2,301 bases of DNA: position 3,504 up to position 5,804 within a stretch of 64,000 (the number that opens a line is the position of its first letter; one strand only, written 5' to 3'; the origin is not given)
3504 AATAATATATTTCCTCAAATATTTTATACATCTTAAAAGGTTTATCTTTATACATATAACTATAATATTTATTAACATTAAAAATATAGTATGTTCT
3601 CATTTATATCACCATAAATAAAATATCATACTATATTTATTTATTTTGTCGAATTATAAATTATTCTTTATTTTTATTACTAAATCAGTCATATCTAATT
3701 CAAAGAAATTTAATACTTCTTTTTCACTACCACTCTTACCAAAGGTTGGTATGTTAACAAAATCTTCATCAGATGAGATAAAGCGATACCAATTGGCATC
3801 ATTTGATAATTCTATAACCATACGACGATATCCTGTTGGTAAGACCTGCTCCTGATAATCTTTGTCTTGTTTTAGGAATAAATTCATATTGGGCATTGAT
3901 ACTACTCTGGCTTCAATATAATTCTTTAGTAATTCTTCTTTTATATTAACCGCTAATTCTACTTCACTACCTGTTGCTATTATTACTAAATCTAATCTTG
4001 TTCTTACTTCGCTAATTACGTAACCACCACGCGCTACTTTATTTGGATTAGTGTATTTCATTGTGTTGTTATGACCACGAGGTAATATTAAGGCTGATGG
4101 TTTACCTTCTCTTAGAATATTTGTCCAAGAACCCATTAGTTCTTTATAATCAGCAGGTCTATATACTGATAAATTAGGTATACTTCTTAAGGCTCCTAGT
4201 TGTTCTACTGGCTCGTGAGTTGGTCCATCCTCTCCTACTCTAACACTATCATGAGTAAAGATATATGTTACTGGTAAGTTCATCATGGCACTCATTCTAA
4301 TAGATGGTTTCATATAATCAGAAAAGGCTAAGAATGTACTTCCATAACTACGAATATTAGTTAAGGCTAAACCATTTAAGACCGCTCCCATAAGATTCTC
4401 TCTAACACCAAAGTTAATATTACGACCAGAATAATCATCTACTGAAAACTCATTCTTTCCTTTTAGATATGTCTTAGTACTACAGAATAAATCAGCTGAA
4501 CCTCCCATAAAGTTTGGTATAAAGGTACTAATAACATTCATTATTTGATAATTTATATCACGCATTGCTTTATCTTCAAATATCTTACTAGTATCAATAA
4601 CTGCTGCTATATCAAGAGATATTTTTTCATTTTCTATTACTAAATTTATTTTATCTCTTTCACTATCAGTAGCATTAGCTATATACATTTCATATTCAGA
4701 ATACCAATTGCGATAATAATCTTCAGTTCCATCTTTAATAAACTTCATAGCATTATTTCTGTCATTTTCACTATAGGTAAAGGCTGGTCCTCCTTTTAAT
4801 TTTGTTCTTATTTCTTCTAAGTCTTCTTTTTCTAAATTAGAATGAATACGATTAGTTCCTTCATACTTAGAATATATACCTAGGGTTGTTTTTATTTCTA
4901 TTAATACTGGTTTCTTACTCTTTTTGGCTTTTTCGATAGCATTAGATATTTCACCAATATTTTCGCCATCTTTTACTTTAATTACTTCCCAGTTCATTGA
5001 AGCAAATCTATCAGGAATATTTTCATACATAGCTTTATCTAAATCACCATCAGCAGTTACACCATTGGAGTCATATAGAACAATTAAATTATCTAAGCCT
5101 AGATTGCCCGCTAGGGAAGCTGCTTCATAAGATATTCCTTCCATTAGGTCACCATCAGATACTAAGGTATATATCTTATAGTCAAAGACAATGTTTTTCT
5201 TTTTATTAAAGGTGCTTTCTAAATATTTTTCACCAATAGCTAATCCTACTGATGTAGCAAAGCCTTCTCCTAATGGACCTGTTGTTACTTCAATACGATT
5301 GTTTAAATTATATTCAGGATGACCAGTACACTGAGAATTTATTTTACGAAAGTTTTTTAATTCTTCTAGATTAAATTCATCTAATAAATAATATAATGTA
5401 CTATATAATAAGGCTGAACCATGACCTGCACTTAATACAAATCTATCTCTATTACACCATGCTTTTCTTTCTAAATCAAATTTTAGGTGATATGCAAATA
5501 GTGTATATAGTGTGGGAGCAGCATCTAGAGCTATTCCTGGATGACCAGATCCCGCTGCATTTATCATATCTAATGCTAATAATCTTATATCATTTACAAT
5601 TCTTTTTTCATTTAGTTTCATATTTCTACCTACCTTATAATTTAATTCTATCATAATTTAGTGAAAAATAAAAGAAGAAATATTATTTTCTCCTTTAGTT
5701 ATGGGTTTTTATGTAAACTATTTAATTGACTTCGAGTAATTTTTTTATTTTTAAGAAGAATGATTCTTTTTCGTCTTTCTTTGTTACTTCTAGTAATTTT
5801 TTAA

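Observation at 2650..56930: Abundant family of dispersed intergenic palindromic repeat elements (at least 9 copies in 64 kb) built from a few hairpin modules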

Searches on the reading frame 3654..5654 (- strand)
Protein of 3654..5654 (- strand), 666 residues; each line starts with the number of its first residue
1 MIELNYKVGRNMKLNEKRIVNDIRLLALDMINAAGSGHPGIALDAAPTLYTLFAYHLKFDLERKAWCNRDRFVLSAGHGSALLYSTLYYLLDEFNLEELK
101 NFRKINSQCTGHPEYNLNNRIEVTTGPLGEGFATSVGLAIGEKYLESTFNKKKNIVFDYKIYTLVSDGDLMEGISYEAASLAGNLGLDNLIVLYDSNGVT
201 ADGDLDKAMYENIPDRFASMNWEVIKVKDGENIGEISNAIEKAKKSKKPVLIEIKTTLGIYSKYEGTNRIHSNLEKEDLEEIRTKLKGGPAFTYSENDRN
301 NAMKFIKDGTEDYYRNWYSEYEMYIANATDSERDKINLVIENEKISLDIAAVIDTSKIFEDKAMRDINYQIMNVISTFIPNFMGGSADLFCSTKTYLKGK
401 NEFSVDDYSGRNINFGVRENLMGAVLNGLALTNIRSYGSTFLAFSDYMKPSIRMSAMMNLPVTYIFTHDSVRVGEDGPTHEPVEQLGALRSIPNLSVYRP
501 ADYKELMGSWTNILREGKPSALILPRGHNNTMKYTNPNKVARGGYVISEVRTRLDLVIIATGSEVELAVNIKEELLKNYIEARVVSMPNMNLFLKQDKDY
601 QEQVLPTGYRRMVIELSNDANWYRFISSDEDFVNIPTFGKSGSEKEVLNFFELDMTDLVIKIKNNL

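Call 11: find_encoding_contigs(protein=window:3654-5654:-, flank=10000, max_places=6)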
Protein window:3654-5654:- (666 aa): 5 contigs read that carry it; 5 places shown.
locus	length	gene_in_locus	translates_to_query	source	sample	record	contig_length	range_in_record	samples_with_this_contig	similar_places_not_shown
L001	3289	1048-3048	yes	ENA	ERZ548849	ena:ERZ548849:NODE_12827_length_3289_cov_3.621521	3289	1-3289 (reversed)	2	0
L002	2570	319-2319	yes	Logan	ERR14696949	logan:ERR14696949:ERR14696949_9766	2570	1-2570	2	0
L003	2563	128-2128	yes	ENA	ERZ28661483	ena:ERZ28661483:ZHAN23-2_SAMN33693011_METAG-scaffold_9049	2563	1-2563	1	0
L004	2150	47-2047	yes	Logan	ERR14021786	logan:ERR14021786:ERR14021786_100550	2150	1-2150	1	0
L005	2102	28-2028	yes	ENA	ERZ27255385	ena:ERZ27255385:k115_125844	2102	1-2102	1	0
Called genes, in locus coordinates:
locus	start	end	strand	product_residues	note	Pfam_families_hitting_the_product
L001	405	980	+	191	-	PF00293:NUDIX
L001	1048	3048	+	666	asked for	PF00456:Transketolase_N, PF02779:Transket_pyr, PF02780:Transketolase_C (weak), PF22613:Transketolase_C_1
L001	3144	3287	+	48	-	?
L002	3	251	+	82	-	?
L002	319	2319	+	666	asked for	PF00456:Transketolase_N, PF02779:Transket_pyr, PF02780:Transketolase_C (weak), PF22613:Transketolase_C_1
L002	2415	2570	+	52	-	?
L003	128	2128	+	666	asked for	PF00456:Transketolase_N, PF02779:Transket_pyr, PF02780:Transketolase_C (weak), PF22613:Transketolase_C_1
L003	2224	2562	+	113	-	?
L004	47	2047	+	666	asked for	PF00456:Transketolase_N, PF02779:Transket_pyr, PF02780:Transketolase_C (weak), PF22613:Transketolase_C_1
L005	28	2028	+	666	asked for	PF00456:Transketolase_N, PF02779:Transket_pyr, PF02780:Transketolase_C (weak), PF22613:Transketolase_C_1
